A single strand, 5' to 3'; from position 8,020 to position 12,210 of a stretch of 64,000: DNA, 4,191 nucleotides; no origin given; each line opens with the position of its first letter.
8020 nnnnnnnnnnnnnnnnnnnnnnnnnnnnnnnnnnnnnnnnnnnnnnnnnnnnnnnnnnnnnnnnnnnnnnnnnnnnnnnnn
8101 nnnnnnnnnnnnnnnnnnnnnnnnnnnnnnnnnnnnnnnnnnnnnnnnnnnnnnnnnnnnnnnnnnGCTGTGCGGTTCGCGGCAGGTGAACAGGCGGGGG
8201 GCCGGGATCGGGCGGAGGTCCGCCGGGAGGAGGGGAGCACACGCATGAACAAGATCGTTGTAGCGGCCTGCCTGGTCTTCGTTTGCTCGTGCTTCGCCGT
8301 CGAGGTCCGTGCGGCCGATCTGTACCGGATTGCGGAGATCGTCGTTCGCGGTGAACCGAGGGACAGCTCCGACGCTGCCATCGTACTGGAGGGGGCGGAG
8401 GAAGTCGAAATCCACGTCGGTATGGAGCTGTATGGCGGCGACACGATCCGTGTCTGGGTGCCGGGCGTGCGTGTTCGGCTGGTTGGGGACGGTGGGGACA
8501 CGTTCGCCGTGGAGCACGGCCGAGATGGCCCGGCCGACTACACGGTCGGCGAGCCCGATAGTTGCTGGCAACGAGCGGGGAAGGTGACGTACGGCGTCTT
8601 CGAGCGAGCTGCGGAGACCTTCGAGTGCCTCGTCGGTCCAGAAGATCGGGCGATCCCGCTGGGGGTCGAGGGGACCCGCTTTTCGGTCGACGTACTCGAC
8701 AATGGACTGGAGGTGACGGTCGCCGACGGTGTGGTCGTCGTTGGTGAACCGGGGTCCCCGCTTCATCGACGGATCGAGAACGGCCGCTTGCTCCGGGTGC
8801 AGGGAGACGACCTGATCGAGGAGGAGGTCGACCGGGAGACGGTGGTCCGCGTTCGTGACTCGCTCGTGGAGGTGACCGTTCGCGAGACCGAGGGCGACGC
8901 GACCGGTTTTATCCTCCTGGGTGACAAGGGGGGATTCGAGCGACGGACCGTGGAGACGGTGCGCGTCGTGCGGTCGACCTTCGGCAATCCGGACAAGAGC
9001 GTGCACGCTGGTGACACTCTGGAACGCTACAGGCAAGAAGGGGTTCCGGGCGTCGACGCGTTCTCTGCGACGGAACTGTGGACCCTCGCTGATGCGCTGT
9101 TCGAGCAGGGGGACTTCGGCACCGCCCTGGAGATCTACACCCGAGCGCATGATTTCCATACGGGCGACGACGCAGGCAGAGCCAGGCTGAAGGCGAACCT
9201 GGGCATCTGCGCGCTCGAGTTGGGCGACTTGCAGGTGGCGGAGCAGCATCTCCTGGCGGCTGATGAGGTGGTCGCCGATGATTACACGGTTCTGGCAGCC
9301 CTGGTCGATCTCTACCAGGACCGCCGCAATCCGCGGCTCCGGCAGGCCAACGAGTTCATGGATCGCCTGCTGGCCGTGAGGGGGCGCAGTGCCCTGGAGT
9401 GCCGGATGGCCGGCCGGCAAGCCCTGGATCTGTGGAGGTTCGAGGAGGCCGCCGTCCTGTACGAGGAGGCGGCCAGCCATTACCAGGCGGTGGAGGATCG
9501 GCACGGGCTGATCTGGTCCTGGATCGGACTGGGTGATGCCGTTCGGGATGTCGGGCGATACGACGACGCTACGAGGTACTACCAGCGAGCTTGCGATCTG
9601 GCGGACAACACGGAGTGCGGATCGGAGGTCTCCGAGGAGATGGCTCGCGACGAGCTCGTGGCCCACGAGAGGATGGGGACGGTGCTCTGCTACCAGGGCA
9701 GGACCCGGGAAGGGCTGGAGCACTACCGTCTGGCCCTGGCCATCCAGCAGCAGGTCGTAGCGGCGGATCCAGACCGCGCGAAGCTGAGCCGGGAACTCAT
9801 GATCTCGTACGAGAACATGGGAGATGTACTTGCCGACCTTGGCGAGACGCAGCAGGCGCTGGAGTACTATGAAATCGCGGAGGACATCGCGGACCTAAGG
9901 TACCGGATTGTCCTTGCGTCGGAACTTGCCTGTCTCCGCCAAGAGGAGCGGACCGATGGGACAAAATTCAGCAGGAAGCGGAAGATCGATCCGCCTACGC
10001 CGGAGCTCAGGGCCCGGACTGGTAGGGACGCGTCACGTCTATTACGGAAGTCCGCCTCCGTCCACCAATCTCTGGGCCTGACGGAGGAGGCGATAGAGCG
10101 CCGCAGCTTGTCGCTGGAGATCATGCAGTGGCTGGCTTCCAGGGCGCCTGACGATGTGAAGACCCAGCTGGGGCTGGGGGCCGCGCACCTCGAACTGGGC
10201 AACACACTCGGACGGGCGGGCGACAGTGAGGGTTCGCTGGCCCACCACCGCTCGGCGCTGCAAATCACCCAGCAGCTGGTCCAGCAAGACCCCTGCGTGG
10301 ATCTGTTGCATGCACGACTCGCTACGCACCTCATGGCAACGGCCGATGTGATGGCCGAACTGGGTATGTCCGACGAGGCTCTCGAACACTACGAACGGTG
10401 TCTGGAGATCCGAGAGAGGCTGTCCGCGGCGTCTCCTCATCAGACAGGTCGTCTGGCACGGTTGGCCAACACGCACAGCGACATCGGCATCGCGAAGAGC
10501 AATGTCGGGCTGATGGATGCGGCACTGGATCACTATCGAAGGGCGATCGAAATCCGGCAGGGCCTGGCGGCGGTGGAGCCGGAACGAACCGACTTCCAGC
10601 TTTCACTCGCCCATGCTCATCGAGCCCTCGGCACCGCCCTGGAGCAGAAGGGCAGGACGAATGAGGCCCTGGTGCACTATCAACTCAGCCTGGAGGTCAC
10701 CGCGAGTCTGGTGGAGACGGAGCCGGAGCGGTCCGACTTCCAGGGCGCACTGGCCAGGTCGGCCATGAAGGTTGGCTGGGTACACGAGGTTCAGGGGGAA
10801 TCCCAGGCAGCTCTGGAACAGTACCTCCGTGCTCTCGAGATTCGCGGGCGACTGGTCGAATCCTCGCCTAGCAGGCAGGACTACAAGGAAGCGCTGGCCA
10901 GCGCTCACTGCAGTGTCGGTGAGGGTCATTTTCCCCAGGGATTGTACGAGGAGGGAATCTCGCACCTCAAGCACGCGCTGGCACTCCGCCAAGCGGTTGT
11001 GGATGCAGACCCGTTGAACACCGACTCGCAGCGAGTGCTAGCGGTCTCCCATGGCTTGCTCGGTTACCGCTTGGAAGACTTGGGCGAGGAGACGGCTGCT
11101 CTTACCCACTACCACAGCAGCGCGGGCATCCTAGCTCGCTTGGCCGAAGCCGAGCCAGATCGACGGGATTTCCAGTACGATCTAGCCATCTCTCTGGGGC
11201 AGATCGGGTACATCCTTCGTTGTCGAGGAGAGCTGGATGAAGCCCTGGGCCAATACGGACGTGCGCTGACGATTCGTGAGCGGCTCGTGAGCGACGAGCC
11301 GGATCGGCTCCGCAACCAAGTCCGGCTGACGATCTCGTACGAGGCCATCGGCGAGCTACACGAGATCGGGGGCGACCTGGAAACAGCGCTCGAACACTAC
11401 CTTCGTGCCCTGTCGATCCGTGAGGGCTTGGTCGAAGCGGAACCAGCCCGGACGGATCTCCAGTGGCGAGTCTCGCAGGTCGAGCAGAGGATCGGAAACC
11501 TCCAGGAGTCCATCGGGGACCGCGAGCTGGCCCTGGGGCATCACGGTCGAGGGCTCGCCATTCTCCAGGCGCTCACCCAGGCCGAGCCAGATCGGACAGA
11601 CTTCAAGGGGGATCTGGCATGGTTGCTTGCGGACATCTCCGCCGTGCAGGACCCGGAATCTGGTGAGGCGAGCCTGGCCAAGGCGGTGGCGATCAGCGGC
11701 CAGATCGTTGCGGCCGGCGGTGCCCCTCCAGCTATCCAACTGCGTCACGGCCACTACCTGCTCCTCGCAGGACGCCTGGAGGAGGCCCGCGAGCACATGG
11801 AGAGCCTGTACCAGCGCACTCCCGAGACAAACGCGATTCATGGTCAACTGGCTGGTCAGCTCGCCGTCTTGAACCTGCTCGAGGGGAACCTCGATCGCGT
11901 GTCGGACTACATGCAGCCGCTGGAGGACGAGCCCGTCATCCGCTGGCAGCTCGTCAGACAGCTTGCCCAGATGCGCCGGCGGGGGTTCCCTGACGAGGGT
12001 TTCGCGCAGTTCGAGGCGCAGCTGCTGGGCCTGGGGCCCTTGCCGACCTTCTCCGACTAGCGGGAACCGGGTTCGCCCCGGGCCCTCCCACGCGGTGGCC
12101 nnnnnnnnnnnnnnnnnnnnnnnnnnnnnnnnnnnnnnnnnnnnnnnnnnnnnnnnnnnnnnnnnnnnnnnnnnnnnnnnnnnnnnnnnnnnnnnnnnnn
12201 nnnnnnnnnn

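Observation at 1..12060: Envelope operon: SHOCT-tailed protein, vWA membrane protein, TM-anchored papain-like peptidase, FecR/TPR protein. The vWA protein and the peptidase share a similar C-terminal cytoplasmic tail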

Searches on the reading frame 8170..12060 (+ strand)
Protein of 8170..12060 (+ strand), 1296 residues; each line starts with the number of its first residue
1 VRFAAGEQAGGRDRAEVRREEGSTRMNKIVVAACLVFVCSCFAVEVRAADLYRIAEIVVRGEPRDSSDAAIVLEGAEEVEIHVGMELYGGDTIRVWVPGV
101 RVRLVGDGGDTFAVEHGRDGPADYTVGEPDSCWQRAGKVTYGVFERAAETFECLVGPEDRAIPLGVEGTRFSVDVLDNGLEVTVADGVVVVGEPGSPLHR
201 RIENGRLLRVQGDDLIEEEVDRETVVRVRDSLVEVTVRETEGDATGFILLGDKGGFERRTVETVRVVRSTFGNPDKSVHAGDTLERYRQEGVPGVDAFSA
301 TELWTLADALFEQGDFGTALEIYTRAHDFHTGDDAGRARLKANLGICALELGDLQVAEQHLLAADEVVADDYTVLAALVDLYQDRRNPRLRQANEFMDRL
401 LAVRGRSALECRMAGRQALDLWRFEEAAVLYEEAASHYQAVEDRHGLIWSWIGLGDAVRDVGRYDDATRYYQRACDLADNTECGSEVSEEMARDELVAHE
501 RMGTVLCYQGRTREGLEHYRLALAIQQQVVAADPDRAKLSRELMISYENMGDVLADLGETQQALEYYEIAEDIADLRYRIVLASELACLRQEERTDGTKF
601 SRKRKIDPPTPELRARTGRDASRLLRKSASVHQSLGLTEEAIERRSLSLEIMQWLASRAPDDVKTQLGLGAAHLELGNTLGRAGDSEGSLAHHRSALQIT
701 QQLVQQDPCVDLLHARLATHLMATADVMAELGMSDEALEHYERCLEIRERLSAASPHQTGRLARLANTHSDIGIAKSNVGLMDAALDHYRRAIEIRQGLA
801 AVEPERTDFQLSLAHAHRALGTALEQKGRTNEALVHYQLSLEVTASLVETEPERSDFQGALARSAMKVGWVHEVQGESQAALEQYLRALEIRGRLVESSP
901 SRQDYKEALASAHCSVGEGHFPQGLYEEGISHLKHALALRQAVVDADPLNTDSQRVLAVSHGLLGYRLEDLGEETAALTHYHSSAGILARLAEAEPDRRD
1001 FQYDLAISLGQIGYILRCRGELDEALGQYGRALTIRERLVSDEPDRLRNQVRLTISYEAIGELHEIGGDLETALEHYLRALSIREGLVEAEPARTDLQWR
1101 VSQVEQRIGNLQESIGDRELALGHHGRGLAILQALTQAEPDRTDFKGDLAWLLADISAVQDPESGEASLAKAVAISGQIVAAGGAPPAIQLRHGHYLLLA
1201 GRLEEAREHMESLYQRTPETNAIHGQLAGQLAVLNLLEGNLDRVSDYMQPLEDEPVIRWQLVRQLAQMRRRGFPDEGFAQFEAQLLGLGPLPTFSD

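Call 7: search_protein_families(library=pfam, proteins=[window:8170-12060:+], max_evalue=0.1)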
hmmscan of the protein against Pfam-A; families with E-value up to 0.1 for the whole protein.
window:8170-12060:+ (1296 aa): 17 families
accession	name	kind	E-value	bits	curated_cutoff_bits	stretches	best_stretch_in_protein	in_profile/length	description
PF13424.12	TPR_12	-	5e-54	180.9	30.1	9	423-478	18-75/77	Tetratricopeptide repeat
PF00515.34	TPR_1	-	1.1e-35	120.4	27.8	3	766-796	1-31/34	Tetratricopeptide repeat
PF07719.23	TPR_2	-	9.9e-35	116.2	27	1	451-480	4-33/34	Tetratricopeptide repeat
PF13374.12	TPR_10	-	5.4e-22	77.5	27.5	1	1006-1042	2-38/42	Tetratricopeptide repeat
PF13181.12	TPR_8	-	3.7e-18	64.5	25.7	0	546-568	3-25/34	Tetratricopeptide repeat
PF13428.12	TPR_14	-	2e-17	62.4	23.5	2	302-339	3-40/44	Tetratricopeptide repeat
PF13414.12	TPR_11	-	6.1e-17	61.5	26.8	0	1013-1037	1-25/42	TPR repeat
PF13176.12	TPR_7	-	1e-09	38.1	27.9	1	451-480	2-31/36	Tetratricopeptide repeat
PF14559.12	TPR_19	-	4.7e-09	36.9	25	1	310-378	1-64/68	Tetratricopeptide repeat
PF13432.12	TPR_16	-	1e-08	35.9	32.7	1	306-364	3-57/65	Tetratricopeptide repeat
PF24885.1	TPR_NPHP3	-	9.2e-07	28.9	100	0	758-845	91-172/239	Nephrocystin-3 TPR domain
PF17874.7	TPR_MalT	-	5.4e-05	23.1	45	2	413-527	45-153/336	MalT-like TPR region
PF13174.12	TPR_6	-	0.0001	23.2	26.3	0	724-746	6-28/33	Tetratricopeptide repeat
PF09986.15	DUF2225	-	0.0003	21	21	0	826-891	89-147/214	Uncharacterized protein conserved in bacteria (DUF2225)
PF14775.11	NYD-SP28_assoc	-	0.0065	17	27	0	1022-1050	21-48/60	Sperm tail C-terminal domain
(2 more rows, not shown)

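Call 8: search_protein_families(library=padloc, proteins=[window:8170-12060:+], max_evalue=0.1)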
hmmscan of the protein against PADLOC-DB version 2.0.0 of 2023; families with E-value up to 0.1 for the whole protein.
window:8170-12060:+ (1296 aa): 1 family
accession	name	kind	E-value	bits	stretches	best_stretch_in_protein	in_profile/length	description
PDLC01169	TPR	-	1.5e-10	38.9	1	439-531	140-223/252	TPR repeats containing protein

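Call 98: search_protein_families(library=ncbifam, proteins=[window:8245-12057:+], max_evalue=0.01)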
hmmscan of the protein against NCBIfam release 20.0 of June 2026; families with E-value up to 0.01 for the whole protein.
window:8245-12057:+ (1271 aa): 10 families
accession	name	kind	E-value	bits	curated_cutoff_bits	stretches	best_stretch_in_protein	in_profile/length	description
NF040959.1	MamA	equivalog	1.4e-10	41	200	0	1001-1117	84-186/204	magnetosome protein MamA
NF002725.1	PRK02603.1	equivalog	9.1e-10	38.8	143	0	988-1056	79-140/173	photosystem I assembly protein Ycf3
NF047371.1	FlcA_CTERM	equivalog_domain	4.1e-09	35.5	300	1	428-551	352-475/646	periplasmic flagellar collar protein FlcA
NF053520.1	HK_Porph_FimS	equivalog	5.7e-09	34.8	600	0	983-1060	126-195/618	sensor histidine kinase FimS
TIGR02552.1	LcrH_SycD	equivalog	9.2e-07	28.6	104.8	0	763-796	33-66/136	SycD/LcrH family type III secretion system chaperone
NF033762.1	social_mot_Tgl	equivalog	1.8e-06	27.5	225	0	407-552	83-207/252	social motility TPR repeat lipoprotein Tgl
TIGR02917.1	PEP_TPR_lipo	equivalog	1.8e-06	26.2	312.2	0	280-411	95-221/899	XrtA/PEP-CTERM system TPR-repeat protein PrsT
NF047507.1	TPR_BatC_Lepto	exception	6.6e-05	22.5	175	0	1000-1065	70-132/214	TPR repeat-containing protein BatC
TIGR02521.1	type_IV_pilW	equivalog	7.8e-05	22.3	154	0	285-380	109-200/234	type IV pilus biogenesis/stability protein PilW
NF040658.1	Myxo_OME_TraC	equivalog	0.00054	18.8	500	0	264-316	163-215/602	outer membrane exchange accessory lipoprotein TraC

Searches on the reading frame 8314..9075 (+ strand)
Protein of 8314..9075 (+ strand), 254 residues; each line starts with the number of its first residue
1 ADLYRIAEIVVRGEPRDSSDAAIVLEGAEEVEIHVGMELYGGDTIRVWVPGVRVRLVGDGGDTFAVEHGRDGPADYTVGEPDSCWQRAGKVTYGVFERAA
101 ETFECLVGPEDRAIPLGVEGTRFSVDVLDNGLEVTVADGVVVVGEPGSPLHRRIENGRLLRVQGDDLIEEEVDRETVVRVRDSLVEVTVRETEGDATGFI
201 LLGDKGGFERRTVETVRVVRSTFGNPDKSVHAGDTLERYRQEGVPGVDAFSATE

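Call 61: search_protein_families(library=pfam, proteins=[window:8314-9075:+], max_evalue=10)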
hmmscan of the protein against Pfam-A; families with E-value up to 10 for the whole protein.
seq(254 aa): 1 family
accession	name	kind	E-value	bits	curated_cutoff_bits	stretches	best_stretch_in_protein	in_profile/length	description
PF04773.18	FecR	-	0.21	12.5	24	1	116-141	71-96/97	FecR protein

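Call 99: search_solved_structures(query=window:8314-9075:+, max_evalue=10)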
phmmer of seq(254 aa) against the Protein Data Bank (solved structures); distinct sequences matched with E-value up to 10: 11.
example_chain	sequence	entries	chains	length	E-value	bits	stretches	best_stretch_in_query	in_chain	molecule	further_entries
9sra_BF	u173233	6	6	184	0.96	12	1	125-195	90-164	Large ribosomal subunit protein uL6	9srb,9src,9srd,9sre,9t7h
9fz5_B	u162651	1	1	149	1.1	11.9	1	140-187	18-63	LPS-assembly lipoprotein LptE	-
9q8n_B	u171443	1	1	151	1.1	11.8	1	140-187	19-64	LPS-assembly lipoprotein LptE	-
4nhr_A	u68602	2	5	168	1.3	11.6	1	140-187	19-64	LPS-assembly lipoprotein LptE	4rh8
4rhb_B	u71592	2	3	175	1.4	11.5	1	140-187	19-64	LPS-assembly lipoprotein LptE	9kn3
4q35_B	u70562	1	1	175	1.4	11.4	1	140-187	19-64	LPS-assembly lipoprotein LptE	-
9i92_B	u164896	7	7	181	1.5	11.3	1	140-187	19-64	LPS-assembly lipoprotein LptE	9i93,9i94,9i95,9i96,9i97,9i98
9ia2_B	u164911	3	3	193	1.7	11.2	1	140-187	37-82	LPS-assembly lipoprotein LptE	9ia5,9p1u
9rpt_B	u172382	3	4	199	1.8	11.1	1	140-187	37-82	LPS-assembly lipoprotein LptE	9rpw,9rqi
9rpr_B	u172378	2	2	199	1.8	11.1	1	140-187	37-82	LPS-assembly lipoprotein LptE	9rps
9i9z_B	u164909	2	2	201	1.8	11.1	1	140-187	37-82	LPS-assembly lipoprotein LptE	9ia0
